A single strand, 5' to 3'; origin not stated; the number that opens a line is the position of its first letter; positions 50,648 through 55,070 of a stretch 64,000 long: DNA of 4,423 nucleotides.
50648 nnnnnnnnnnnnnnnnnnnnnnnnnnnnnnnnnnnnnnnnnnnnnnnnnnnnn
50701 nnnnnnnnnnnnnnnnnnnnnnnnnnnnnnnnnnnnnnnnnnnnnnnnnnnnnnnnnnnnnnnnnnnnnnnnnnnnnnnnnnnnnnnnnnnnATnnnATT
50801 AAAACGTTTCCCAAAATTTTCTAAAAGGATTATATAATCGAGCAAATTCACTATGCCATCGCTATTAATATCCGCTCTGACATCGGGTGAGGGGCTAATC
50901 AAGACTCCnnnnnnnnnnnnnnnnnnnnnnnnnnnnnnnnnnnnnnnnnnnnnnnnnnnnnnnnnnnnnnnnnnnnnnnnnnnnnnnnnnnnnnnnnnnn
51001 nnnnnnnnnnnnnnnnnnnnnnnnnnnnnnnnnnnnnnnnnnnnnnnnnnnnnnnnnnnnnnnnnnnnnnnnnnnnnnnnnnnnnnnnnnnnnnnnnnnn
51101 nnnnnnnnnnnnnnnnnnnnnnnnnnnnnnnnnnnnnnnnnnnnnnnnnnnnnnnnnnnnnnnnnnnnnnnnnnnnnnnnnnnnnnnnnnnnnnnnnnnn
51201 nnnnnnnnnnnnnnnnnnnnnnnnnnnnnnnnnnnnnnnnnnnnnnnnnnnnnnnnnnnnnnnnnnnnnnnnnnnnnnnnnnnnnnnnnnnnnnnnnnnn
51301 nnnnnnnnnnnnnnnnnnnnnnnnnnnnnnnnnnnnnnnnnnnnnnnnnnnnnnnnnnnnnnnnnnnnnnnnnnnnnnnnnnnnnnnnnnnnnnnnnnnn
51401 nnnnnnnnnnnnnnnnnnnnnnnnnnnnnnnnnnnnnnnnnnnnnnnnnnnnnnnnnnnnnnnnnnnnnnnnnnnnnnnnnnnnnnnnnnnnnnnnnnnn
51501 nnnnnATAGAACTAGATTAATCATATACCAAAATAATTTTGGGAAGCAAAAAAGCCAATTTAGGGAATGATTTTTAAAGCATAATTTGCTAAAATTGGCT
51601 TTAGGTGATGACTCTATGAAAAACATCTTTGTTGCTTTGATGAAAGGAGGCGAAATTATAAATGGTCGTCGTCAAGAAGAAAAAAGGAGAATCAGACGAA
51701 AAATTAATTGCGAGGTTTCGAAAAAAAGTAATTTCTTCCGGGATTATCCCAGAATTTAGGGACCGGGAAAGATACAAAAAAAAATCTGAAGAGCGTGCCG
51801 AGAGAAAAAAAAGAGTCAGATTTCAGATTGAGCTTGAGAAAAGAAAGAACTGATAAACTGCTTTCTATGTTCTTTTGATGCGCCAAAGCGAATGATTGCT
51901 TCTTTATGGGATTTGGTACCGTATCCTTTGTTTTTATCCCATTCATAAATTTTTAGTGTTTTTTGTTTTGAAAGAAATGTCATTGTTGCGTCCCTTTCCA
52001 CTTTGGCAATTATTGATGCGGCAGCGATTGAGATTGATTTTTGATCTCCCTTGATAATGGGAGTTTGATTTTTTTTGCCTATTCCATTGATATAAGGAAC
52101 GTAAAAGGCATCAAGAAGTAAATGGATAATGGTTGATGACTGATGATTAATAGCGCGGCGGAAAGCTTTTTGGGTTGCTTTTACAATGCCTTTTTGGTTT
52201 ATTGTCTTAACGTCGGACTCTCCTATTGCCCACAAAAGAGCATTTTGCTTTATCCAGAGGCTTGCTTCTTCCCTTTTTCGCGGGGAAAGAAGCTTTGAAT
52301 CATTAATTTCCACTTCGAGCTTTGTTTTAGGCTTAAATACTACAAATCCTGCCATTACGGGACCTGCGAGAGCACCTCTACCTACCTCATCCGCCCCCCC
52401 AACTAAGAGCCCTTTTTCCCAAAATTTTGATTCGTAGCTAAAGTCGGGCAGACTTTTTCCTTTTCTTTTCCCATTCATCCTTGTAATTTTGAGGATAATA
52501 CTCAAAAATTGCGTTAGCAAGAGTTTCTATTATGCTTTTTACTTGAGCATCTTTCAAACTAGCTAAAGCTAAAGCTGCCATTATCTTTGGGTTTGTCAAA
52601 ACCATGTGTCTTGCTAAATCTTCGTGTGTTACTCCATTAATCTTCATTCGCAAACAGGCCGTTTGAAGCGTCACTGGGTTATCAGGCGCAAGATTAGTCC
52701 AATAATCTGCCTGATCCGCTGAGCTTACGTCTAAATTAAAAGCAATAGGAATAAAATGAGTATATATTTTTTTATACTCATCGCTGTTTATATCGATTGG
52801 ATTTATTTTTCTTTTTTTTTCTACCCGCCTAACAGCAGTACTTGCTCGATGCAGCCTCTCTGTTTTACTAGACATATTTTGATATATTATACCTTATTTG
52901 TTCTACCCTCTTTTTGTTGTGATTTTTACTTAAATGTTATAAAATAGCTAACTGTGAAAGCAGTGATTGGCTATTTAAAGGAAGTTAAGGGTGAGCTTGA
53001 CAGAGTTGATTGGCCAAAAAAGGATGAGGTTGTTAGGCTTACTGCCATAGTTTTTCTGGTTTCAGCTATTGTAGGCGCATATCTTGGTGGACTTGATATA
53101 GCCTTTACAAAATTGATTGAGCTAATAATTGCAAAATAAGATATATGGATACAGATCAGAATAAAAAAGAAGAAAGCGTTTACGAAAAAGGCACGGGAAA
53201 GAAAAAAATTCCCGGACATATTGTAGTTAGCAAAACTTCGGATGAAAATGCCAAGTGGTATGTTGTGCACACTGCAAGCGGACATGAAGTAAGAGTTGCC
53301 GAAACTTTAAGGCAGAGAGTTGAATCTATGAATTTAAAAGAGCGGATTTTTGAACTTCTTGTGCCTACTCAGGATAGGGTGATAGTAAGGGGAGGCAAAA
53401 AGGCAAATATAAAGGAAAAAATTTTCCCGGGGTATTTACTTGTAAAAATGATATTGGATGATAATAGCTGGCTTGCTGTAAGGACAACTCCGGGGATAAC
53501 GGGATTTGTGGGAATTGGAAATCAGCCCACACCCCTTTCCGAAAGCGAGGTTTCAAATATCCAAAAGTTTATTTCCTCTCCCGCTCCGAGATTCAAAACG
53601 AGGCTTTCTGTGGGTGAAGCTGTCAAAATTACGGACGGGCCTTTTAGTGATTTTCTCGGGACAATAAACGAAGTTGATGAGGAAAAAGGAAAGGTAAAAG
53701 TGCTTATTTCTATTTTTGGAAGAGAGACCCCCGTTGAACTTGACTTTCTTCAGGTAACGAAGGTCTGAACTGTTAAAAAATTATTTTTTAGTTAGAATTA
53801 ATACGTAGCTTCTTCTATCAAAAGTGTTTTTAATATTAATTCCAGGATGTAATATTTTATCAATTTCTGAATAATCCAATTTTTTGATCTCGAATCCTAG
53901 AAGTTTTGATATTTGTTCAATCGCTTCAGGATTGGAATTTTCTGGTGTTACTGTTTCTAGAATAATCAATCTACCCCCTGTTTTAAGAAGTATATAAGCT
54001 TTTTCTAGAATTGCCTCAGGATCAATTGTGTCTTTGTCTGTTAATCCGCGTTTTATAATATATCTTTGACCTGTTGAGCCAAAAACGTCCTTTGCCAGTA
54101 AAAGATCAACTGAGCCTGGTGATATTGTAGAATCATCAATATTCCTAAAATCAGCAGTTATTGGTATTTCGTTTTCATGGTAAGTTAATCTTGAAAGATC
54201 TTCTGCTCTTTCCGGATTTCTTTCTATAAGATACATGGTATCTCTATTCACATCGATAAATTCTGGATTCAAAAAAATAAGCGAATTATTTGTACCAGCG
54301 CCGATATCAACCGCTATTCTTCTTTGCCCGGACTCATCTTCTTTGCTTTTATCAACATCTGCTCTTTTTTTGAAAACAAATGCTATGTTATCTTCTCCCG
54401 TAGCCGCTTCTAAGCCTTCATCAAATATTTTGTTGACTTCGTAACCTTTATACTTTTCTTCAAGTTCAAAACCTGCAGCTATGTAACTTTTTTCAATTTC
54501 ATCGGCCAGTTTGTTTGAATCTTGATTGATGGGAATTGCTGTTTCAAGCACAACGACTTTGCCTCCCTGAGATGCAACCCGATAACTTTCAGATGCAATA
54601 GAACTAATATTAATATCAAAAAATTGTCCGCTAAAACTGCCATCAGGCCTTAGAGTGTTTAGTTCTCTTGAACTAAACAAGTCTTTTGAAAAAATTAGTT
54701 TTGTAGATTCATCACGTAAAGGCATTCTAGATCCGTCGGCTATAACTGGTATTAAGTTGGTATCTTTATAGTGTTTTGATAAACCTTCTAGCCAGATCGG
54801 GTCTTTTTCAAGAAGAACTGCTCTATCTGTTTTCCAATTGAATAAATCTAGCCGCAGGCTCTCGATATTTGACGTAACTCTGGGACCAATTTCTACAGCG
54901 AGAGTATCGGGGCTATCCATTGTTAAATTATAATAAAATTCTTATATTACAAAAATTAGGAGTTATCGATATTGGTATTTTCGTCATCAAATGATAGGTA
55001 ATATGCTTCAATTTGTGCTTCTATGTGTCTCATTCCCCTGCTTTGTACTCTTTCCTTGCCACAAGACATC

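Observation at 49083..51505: Cohesin-like plus dockerin-like modular surface proteins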

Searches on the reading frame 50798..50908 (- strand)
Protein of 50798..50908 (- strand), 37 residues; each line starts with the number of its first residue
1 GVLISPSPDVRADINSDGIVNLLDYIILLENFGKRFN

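Call 87: search_solved_structures(query=window:50798-50908:-, max_evalue=1, show_alignments=3)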
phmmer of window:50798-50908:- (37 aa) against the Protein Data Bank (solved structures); distinct sequences matched with E-value up to 1: 37.
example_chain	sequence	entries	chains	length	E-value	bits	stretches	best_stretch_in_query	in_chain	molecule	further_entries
2y3n_B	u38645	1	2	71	3e-11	44.9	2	5-35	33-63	CELLULOSOMAL FAMILY-48 PROCESSIVE GLYCOSIDE HYDROLASE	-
3ul4_B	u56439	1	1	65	0.0017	21.4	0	11-33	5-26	Cellulosome enzyme, dockerin type I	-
6kg9_A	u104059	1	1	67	0.0038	20.4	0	7-30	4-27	And cellulose-binding endoglucanase family 9 CelL ortholog dockerin domain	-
4dh2_B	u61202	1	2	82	0.0058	19.8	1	10-28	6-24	Dockerin type 1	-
2ccl_B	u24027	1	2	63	0.0089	19.2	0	5-29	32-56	ENDO-1,4-BETA-XYLANASE Y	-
1ohz_B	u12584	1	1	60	0.015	18.5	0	5-29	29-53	ENDO-1,4-BETA-XYLANASE Y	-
4fl4_A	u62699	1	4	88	0.016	18.5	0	5-29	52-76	Glycoside hydrolase family 9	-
6kge_D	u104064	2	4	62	0.02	18.2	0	10-30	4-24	And cellulose-binding endoglucanase family 9 CelL ortholog dockerin domain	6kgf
6kgc_B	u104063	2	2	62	0.026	17.8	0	10-30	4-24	And cellulose-binding endoglucanase family 9 CelL ortholog dockerin domain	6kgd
1daq_A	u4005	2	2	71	0.031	17.6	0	11-29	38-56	ENDOGLUCANASE SS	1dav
2mte_A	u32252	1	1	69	0.031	17.6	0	11-29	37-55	Cellulose 1,4-beta-cellobiosidase (reducing end) CelS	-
4wi0_B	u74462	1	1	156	0.04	17.3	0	10-34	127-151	Cellulosomal scaffoldin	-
5k39_B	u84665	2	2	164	0.079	16.4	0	12-33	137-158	Dockerin module from a protein of unknown function | Ig domain protein group 2 domain protein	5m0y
9gvb_B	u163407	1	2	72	0.081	16.3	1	3-34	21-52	Group 2 dockerin from R. flavefaciens FD-1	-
4cj0_A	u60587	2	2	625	0.098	16.1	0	5-28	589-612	ENDOGLUCANASE D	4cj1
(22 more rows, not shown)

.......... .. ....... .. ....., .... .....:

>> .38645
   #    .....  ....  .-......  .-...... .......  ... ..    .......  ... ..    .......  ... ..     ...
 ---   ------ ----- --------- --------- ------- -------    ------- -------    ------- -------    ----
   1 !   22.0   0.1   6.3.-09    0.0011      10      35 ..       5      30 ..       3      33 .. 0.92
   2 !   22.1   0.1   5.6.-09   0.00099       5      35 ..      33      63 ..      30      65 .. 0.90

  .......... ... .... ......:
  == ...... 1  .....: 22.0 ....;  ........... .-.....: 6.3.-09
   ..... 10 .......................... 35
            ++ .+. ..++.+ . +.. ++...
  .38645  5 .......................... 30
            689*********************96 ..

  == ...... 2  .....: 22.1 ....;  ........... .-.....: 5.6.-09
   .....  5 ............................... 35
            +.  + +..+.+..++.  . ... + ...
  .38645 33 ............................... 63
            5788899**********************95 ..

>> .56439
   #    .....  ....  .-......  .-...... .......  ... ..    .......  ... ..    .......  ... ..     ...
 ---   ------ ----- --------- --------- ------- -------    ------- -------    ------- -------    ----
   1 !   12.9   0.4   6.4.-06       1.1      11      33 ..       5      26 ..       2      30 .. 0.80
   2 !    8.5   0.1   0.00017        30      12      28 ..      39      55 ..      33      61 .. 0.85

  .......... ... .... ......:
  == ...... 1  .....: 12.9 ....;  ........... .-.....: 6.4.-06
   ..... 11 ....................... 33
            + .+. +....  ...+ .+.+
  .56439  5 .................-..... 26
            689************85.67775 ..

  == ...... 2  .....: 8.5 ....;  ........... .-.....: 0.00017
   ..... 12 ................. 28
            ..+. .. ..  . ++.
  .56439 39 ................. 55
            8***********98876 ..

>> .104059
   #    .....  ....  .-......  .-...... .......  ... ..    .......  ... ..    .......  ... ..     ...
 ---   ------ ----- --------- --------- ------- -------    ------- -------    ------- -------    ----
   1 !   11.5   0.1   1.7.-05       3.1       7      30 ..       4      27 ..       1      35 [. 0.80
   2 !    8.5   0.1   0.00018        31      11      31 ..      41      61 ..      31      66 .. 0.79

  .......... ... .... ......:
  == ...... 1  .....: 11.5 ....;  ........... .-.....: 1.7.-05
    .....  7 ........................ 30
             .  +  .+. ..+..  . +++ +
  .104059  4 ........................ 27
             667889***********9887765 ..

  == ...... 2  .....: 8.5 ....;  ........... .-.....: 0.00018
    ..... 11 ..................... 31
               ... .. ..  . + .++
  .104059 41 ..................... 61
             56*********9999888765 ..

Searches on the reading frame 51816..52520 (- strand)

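Call 31: search_protein_families(library=pfam, proteins=[window:51816-52520:-], max_evalue=0.01)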
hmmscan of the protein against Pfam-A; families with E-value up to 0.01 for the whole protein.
window:51816-52520:- (234 aa): 1 family
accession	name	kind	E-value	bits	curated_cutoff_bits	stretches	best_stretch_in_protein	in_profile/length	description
PF01351.25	RNase_HII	-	2.2e-32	113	25.8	1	42-222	2-196/199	Ribonuclease HII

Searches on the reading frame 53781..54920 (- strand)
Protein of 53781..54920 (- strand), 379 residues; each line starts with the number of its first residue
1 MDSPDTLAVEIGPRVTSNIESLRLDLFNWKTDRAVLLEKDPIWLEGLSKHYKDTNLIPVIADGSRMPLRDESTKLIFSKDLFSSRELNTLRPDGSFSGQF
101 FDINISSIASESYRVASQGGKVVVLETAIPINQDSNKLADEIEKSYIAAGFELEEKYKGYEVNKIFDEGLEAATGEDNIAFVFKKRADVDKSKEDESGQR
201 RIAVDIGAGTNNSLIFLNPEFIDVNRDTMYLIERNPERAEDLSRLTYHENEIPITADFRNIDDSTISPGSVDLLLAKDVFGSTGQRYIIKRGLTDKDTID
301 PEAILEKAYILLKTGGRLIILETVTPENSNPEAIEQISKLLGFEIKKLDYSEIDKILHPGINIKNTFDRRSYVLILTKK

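Call 31: search_protein_families(library=pfam, proteins=[window:53781-54920:-], max_evalue=0.01)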
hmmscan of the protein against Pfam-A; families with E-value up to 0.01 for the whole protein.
window:53781-54920:- (379 aa): 5 families
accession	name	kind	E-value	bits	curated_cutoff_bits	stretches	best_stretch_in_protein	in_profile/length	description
PF13847.12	Methyltransf_31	-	0.00022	21.4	27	1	204-339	8-127/145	Methyltransferase domain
PF08241.18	Methyltransf_11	-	0.00024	22.1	21.2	0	205-320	2-95/95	Methyltransferase domain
PF01209.24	Ubie_methyltran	-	0.00037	20.3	20.1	0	297-329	128-160/233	ubiE/COQ5 methyltransferase family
PF04574.18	DUF592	-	0.001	19.3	24.5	1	301-369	29-97/153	Protein of unknown function (DUF592)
PF00891.24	Methyltransf_2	-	0.0063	16.3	22.3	0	286-336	130-180/210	O-methyltransferase domain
